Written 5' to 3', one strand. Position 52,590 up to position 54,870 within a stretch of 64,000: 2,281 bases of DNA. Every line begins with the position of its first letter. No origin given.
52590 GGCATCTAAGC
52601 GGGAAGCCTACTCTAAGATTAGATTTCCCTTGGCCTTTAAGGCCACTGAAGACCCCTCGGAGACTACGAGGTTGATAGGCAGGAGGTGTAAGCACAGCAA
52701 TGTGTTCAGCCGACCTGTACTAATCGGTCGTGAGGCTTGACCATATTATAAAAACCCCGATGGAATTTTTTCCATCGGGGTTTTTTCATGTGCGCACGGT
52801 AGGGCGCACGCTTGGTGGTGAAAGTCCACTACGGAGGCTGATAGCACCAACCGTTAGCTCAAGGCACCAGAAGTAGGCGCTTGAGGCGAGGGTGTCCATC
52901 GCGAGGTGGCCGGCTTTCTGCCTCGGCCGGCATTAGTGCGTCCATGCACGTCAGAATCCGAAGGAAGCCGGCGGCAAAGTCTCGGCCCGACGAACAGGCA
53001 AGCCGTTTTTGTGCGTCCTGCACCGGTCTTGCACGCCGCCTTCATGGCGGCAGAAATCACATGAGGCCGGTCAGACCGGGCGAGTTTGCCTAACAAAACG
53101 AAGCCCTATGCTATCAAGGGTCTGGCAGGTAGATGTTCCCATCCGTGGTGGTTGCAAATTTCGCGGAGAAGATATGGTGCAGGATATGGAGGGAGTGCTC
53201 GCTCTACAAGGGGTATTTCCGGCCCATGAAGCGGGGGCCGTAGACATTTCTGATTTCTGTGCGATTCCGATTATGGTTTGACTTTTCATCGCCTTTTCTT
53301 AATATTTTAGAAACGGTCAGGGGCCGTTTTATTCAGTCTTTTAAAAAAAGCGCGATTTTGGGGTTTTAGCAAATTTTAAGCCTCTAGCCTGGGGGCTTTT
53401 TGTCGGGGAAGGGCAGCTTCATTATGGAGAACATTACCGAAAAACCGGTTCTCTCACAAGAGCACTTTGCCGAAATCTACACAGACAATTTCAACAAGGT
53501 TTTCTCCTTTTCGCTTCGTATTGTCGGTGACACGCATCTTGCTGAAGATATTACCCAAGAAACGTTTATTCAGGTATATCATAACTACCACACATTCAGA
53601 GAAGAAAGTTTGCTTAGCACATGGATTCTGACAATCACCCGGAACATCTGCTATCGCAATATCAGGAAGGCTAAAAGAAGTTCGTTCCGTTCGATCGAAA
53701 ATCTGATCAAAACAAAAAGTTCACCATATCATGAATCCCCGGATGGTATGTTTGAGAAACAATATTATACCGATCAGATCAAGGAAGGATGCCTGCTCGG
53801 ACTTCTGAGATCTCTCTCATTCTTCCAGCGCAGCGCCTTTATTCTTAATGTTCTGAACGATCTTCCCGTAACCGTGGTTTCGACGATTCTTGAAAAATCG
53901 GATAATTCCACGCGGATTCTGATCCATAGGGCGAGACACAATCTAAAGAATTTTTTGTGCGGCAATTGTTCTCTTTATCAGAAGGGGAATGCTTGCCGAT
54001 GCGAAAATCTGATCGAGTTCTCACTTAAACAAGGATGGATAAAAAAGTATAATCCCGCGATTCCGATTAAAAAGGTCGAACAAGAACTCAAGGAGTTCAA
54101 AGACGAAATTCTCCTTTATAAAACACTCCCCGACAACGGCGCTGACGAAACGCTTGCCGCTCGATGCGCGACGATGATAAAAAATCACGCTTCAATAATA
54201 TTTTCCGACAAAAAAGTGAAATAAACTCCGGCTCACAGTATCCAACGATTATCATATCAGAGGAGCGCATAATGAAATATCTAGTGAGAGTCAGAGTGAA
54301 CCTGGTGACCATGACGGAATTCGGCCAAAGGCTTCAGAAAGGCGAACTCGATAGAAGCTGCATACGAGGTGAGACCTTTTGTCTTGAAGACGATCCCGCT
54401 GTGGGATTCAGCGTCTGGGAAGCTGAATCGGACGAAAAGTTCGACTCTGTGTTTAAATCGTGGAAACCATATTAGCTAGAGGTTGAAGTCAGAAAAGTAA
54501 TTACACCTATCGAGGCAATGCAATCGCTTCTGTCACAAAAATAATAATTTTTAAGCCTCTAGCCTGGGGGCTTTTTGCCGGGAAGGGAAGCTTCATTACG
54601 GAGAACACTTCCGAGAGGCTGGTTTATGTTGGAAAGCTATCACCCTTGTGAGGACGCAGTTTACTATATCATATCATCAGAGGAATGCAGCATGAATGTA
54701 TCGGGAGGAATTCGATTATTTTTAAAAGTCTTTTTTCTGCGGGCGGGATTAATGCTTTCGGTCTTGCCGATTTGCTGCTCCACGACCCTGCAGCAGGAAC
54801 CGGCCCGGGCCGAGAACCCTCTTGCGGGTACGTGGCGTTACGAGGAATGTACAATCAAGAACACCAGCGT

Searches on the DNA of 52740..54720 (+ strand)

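Call 27: search_rna_families(source=window, start=52740, end=54720, threshold=evalue, max_evalue=5, show_alignments=3)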
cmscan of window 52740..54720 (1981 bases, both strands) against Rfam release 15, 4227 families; matches with E-value up to 5: 12.
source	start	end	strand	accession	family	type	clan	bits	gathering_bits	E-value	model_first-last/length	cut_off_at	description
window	53051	53138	+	RF02001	group-II-D1D4-3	Intron;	CL00102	48.1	32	4.1e-08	56-145/170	no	Group II catalytic intron D1-D4-3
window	52740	52789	+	RF02399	NsiR1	Gene; sRNA;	-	26.1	39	0.019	11-60/60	5'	Nitrogen stress-induced RNA 1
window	53246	53334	+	RF01401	rseX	Gene; sRNA;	-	24.4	50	3.6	1-94/94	no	rseX Hfq binding RNA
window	52740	52788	+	RF00514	His_leader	Cis-reg; leader;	-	23.9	49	0.39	77-126/126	5'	Histidine operon leader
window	52740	52795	+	RF00557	L10_leader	Cis-reg; leader;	-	22.4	44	0.64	84-138/138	5'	Ribosomal protein L10 leader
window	52740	52791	+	RF04312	trpB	Cis-reg;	-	22.4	59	3.6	55-107/107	5'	trpB ncRNA motif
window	52744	52789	+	RF00042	CopA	Gene; antisense;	-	20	60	1.9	25-92/92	no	CopA-like RNA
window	52951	53043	+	RF02001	group-II-D1D4-3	Intron;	CL00102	19.8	32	0.29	1-170/170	no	Group II catalytic intron D1-D4-3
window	53282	53324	-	RF02098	DGCR5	Gene; lncRNA;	-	18.3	50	2.7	1-49/49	no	DiGeorge syndrome critical region gene 5 conserved region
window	52740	52788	+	RF00378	Qrr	Gene; sRNA;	-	18.3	50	3.3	59-108/108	5'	Qrr RNA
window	53346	53404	+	RF00057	RyhB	Gene; sRNA;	-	17.8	55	4.1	1-67/67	no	RyhB RNA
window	52746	52796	-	RF02399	NsiR1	Gene; sRNA;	-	17.4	39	2.6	1-60/60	no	Nitrogen stress-induced RNA 1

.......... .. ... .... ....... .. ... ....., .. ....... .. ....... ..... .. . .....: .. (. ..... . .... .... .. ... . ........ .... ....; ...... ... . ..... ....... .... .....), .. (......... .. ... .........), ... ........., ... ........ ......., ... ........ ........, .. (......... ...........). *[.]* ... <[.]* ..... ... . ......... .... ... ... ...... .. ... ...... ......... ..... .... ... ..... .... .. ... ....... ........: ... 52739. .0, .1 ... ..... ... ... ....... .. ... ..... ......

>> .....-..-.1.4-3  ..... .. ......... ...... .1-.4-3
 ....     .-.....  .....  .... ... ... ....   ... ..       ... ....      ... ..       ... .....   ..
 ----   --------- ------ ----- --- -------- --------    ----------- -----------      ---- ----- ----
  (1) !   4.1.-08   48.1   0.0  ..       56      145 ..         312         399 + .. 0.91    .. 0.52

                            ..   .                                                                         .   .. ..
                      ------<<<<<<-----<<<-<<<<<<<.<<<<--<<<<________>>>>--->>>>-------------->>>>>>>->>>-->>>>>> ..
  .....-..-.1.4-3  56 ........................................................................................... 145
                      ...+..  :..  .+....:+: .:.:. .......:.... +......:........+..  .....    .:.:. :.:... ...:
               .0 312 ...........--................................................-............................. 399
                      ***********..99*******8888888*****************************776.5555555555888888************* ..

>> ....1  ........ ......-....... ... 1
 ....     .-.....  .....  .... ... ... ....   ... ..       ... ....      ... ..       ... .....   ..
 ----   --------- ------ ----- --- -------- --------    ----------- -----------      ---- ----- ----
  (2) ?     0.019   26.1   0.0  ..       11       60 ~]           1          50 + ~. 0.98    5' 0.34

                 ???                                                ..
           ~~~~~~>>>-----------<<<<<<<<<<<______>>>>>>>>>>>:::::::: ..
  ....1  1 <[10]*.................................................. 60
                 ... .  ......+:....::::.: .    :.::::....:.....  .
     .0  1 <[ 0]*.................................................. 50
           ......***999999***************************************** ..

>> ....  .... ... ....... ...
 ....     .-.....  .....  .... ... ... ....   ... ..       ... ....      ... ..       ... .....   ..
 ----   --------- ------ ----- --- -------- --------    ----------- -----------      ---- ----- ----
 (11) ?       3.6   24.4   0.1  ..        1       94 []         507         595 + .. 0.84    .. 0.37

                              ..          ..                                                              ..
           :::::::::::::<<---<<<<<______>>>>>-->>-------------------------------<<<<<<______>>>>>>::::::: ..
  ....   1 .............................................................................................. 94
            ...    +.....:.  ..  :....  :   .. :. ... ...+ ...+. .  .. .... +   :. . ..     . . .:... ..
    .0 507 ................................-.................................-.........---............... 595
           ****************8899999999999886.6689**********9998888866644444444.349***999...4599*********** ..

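Call 83: search_dna_similar(query=window:54545-54656:+, collection=plasmids, mode=distant, max_evalue=0.01, max_rows=10)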
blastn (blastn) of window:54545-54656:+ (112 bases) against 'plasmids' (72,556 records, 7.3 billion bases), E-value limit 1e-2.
No match.

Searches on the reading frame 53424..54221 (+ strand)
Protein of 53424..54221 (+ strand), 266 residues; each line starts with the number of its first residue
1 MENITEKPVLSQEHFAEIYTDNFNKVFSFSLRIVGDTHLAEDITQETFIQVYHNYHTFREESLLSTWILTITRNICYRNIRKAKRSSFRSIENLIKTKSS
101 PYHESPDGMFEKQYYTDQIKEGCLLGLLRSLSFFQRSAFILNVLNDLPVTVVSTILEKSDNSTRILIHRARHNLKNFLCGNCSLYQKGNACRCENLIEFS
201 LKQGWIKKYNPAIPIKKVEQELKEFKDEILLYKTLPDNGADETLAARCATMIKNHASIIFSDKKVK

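Call 12: search_protein_families(library=pfam, proteins=[window:53424-54221:+], max_evalue=0.01)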
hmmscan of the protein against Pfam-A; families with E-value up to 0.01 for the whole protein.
window:53424-54221:+ (266 aa): 2 families
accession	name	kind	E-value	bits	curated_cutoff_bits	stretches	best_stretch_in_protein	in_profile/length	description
PF04542.20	Sigma70_r2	-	5.8e-16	58.5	24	1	19-85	2-70/71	Sigma-70 region 2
PF08281.18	Sigma70_r4_2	-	4.8e-05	23.3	25.7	1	123-171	3-51/54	Sigma-70, region 4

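Call 14: find_encoding_contigs(protein=window:53424-54221:+, flank=10000, max_places=10)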
Protein window:53424-54221:+ (266 aa): no gene with exactly this product is on record in the collection.

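Call 17: find_homologous_proteins(query=window:53424-54221:+, max_evalue=1e-10)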
Query window:53424-54221:+ (266 aa): 299 proteins with E <= 1e-10 among 732 candidates; the best 120 are listed.
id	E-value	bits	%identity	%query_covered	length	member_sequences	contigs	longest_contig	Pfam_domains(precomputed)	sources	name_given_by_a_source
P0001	2.5e-175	599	100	100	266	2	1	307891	PF04542.21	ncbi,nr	ncbi:MAG: RNA polymerase sigma factor [Spirochaetes bacterium]|nr:MAG: RNA polymerase sigma factor [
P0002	2.3e-112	392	65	98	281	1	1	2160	PF04542.21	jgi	jgi:RNA polymerase sigma factor (sigma-70 family)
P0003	5.0e-82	293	54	98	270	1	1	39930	PF04542.21,PF08281.19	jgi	jgi:RNA polymerase sigma factor (sigma-70 family)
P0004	1.1e-80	289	51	100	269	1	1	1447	PF04542.21,PF08281.19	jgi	jgi:RNA polymerase sigma-70 factor (ECF subfamily)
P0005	3.7e-80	287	53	97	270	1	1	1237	PF04542.21,PF08281.19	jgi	-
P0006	4.7e-80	287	54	96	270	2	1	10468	PF04542.21,PF08281.19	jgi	jgi:RNA polymerase sigma factor (sigma-70 family)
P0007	6.1e-79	283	53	97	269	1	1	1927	PF04542.21,PF08281.19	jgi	jgi:RNA polymerase sigma factor (sigma-70 family)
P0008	2.7e-78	281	53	97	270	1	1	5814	PF04542.21,PF08281.19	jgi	jgi:RNA polymerase sigma factor (sigma-70 family)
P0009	4.8e-78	280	53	97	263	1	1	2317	PF04542.21,PF08281.19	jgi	jgi:RNA polymerase sigma-70 factor (ECF subfamily)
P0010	8.0e-78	279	52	96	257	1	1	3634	PF04542.21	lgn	-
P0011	2.2e-77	278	52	95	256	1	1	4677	PF04542.21,PF08281.19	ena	-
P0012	2.8e-77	277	53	97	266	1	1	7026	PF04542.21,PF08281.19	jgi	jgi:RNA polymerase sigma-70 factor (ECF subfamily)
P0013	3.4e-77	277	51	97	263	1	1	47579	PF04542.21,PF08281.19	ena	-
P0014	3.5e-77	277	53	98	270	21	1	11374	PF04542.21,PF08281.19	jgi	jgi:RNA polymerase sigma-70 factor (ECF subfamily)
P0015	7.6e-77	276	54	97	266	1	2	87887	PF04542.21,PF08281.19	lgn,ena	-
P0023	6.4e-75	270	50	94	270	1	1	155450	PF04542.21,PF08281.19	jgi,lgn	jgi:RNA polymerase sigma-70 factor (ECF subfamily)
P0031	1.7e-71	259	51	99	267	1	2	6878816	PF04542.21,PF08281.19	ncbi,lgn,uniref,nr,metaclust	ncbi:RNA polymerase sigma factor [Pseudobacteroides cellulosolvens]|uniref:RNA polymerase, sigma-24 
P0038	1.6e-70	255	51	95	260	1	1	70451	PF04542.21,PF08281.19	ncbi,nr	ncbi:MAG: RNA polymerase sigma factor [Spirochaetes bacterium]|nr:RNA polymerase sigma factor [Spiro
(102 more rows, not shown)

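Call 18: find_encoding_contigs(protein=P0002, flank=3000, max_places=3)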
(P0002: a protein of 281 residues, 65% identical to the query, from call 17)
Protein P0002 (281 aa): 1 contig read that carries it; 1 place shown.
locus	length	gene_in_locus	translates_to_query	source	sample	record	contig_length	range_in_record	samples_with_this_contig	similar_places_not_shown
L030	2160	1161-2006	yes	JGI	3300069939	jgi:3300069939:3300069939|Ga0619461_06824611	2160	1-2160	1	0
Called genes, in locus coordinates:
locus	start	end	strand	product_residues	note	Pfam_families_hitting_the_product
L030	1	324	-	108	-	?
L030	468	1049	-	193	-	PF12844:HTH_19, PF13443:HTH_26, PF13560:HTH_31, PF01381:HTH_3, PF07883:Cupin_2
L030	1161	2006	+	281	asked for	PF04542:Sigma70_r2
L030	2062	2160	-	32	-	?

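Call 19: find_encoding_contigs(protein=P0038, flank=4000, max_places=3)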
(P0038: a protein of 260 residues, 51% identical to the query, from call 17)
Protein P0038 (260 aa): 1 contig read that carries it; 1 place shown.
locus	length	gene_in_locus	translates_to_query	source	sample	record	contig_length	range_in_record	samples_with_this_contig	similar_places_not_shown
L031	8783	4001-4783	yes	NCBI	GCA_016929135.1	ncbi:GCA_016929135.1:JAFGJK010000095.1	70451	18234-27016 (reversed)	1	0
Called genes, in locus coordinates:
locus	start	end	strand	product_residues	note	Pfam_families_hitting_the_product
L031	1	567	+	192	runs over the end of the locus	PF00440:TetR_N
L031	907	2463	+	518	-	PF00015:MCPsignal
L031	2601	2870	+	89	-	PF10604:Polyketide_cyc2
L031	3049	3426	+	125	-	PF02627:CMD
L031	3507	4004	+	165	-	PF20589:DUF6790 (weak)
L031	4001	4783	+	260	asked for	PF04542:Sigma70_r2, PF08281:Sigma70_r4_2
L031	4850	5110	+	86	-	-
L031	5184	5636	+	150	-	-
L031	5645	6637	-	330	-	PF01590:GAF, PF13185:GAF_2, PF13492:GAF_3 (weak), PF00990:GGDEF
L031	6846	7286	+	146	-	-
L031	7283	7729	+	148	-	PF12675:DUF3795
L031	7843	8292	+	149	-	PF01797:Y1_Tnp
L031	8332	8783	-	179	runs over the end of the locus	-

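Call 20: find_encoding_contigs(protein=P0003, flank=4000, max_places=3)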
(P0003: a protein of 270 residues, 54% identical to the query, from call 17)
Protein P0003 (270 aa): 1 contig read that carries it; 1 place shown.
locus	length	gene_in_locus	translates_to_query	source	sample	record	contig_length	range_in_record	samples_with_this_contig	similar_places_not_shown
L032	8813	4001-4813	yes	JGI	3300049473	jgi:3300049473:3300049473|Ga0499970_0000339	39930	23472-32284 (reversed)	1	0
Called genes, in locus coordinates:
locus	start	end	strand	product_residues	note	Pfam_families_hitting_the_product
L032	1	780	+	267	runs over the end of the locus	PF12911:OppC_N, PF00528:BPD_transp_1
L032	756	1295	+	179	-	PF01510:Amidase_2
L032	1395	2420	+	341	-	PF01207:Dus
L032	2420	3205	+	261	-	PF00561:Abhydrolase_1, PF00975:Thioesterase, PF12146:Hydrolase_4, PF12697:Abhydrolase_6, PF00561:Abhydrolase_1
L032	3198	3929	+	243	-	PF20260:PUA_4, PF04452:Methyltrans_RNA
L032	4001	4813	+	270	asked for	PF04542:Sigma70_r2, PF08281:Sigma70_r4_2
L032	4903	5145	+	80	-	-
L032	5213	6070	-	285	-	PF00730:HhH-GPD, PF00633:HHH (weak)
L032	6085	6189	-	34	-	-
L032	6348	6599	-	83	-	-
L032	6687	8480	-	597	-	PF00425:Chorismate_bind, PF01063:Aminotran_4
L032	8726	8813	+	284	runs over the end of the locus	PF02673:BacA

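Call 34: list_cluster_members(proteins=[P0001])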
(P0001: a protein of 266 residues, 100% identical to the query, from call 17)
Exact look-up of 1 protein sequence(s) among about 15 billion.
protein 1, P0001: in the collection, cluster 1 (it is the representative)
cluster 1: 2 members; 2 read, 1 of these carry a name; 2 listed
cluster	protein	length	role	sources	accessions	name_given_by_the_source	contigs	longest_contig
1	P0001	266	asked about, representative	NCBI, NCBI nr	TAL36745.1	MAG: RNA polymerase sigma factor [Spirochaetes bacterium] | MAG: RNA polymerase sigma factor [Spirochaetota bacterium]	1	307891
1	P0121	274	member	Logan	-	-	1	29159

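Call 36: find_encoding_contigs(protein=P0121, flank=10000, max_places=5)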
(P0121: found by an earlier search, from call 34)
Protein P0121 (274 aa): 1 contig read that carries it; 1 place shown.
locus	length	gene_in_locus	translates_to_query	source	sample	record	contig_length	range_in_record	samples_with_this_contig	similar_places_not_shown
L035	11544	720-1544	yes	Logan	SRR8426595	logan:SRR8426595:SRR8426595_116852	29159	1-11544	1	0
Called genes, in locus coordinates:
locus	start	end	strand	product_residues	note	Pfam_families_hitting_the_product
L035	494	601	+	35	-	-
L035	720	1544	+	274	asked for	PF04542:Sigma70_r2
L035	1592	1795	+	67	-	-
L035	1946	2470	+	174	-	-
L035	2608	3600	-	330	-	PF12838:Fer4_7 (faint), PF00037:Fer4 (faint), PF13237:Fer4_10 (weak)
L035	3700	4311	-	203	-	PF01725:Ham1p_like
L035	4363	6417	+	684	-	PF13426:PAS_9 (weak), PF01590:GAF (faint), PF13185:GAF_2 (weak), PF13492:GAF_3 (weak), PF00512:HisKA, PF02518:HATPase_c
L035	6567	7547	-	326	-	PF00188:CAP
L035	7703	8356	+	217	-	-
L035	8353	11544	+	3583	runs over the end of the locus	-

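Call 59: find_encoding_contigs(protein=P0031, flank=1500, max_places=1)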
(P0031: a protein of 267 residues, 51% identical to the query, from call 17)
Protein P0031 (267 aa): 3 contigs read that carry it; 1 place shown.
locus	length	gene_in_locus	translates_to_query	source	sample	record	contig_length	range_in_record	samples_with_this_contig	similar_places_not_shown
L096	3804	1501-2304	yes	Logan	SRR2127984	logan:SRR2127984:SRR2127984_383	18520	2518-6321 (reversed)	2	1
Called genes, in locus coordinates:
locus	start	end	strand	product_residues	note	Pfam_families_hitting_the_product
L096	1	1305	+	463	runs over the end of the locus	PF20769:YPEB_N, PF14620:YPEB_PepSY1-2, PF03413:PepSY (faint)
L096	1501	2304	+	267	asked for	PF04542:Sigma70_r2, PF08281:Sigma70_r4_2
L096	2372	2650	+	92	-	-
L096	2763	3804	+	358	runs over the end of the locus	PF02517:Rce1-like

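Call 60: find_encoding_contigs(protein=P0023, flank=1500, max_places=1)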
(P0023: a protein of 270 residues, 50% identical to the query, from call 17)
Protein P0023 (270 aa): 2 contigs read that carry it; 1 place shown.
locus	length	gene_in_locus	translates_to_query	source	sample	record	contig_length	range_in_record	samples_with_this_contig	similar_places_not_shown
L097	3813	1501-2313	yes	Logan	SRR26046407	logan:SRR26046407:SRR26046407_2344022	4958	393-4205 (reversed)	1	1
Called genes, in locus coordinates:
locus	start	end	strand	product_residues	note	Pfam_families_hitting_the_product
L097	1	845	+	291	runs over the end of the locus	PF02775:TPP_enzyme_C, PF12367:PFO_beta_C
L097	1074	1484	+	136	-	PF11528:DUF3224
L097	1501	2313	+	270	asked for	PF04542:Sigma70_r2, PF08281:Sigma70_r4_2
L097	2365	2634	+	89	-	-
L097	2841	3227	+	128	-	PF08332:CaMKII_AD, PF13474:SnoaL_3 (weak)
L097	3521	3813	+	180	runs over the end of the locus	PF14317:YcxB (weak)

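Call 61: find_encoding_contigs(protein=P0015, flank=1500, max_places=1)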
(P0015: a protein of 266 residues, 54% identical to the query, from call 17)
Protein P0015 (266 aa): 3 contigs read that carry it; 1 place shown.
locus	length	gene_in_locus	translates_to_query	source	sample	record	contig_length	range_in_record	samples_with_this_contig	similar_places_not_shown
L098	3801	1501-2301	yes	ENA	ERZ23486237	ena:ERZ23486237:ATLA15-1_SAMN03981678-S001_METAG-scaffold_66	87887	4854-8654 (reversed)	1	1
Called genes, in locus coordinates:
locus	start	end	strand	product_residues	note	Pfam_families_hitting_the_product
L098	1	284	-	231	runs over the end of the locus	PF01209:Ubie_methyltran, PF02353:CMAS (weak), PF00398:RrnaAD, PF13489:Methyltransf_23, PF13847:Methyltransf_31, PF08241:Methyltransf_11, PF08242:Methyltransf_12, PF13649:Methyltransf_25, +4 more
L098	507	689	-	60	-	-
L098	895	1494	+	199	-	PF01965:DJ-1_PfpI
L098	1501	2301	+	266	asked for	PF04542:Sigma70_r2, PF08281:Sigma70_r4_2 (weak)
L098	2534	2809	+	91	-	-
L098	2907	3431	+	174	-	PF08002:DUF1697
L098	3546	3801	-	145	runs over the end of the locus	PF01850:PIN (weak), PF13470:PIN_3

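Call 74: search_protein_families(library=ncbifam, proteins=[window:53424-54221:+], max_evalue=0.01)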
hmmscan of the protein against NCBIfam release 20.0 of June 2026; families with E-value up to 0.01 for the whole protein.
window:53424-54221:+ (266 aa): 81 families (the best 25 are shown)
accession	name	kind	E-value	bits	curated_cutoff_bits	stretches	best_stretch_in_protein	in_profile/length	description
TIGR02950.1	SigM_subfam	subfamily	1.7e-23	83.2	147.95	1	16-177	3-157/159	RNA polymerase sigma factor, SigM family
NF009171.0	PRK12518.1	equivalog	1.7e-19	70.4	208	1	12-179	26-185/191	RNA polymerase sigma factor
NF058625.1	sigma_PG0214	equivalog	1.7e-19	70.2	130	1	11-178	2-161/170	GFO_1088 family ECF-type sigma factor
NF008888.0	PRK11922.1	equivalog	2.2e-19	70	204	1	14-180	31-198/231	RNA polymerase sigma factor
NF007223.0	PRK09641.1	equivalog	9.5e-19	68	209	1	12-177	17-183/187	RNA polymerase sigma factor SigW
TIGR02985.1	Sig70_bacteroi1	subfamily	1.9e-18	67.2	126.4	1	14-178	2-162/162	RNA polymerase sigma-70 factor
NF004113.0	PRK05602.1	equivalog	5.9e-18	65.2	208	1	15-179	47-202/211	RNA polymerase sigma factor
NF009166.1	PRK12513.1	equivalog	1.7e-17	63.8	206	1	14-178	23-186/193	RNA polymerase sigma factor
TIGR02952.1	Sig70_famx2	equivalog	4.8e-17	62.4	206.45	1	13-177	11-169/170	ECF subfamily RNA polymerase sigma factor, BldN family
NF006930.0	PRK09415.1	subfamily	6.3e-17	62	198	1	17-178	20-175/179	RNA polymerase factor sigma C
TIGR02937.1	sigma70-ECF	superfamily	2.5e-16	59.7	42.9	1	15-177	3-164/165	sigma-70 family RNA polymerase sigma factor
TIGR02948.1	SigW_bacill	equivalog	2.7e-16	60.2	243.1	1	12-176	17-182/187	RNA polymerase sigma factor SigW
TIGR02954.1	Sig70_famx3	hypoth_equivalog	7.7e-16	58.3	188.5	1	10-178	13-167/170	RNA polymerase sigma-70 factor, TIGR02954 family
TIGR02983.1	SigE-fam_strep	subfamily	2.4e-15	56.8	141.55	1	11-176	4-156/162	SigE family RNA polymerase sigma factor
NF007216.0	PRK09638.1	equivalog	7.4e-15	55.1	194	1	12-89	17-94/180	RNA polymerase sigma factor SigY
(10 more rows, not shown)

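Call 75: search_protein_families(library=pfam, proteins=[L096:2372-2647:+, L097:2365-2631:+], max_evalue=1)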
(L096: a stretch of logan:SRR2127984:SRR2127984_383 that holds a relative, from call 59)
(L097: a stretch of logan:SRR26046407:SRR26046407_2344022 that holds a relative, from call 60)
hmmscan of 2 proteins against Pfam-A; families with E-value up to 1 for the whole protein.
L096:2372-2647:+ (92 aa): 2 families
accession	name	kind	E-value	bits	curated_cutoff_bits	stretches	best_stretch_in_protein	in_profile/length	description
PF18630.7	Peptidase_M60_C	-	0.032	14.9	26.2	1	31-53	6-29/65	Peptidase M60 C-terminal domain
PF22119.1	GST_C_8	-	0.044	14.6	30.9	1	44-80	20-56/138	Glutathione S-transferase, C-terminal domain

L097:2365-2631:+ (89 aa): 0 families

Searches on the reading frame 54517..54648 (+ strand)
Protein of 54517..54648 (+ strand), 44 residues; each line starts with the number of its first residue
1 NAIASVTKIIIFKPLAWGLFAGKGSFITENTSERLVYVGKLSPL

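Call 89: find_homologous_proteins(query=A9, max_evalue=10)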
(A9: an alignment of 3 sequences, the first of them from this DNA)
Query A9 (3 sequences): no candidate shares three 5-residue words with the query. No homologue found.
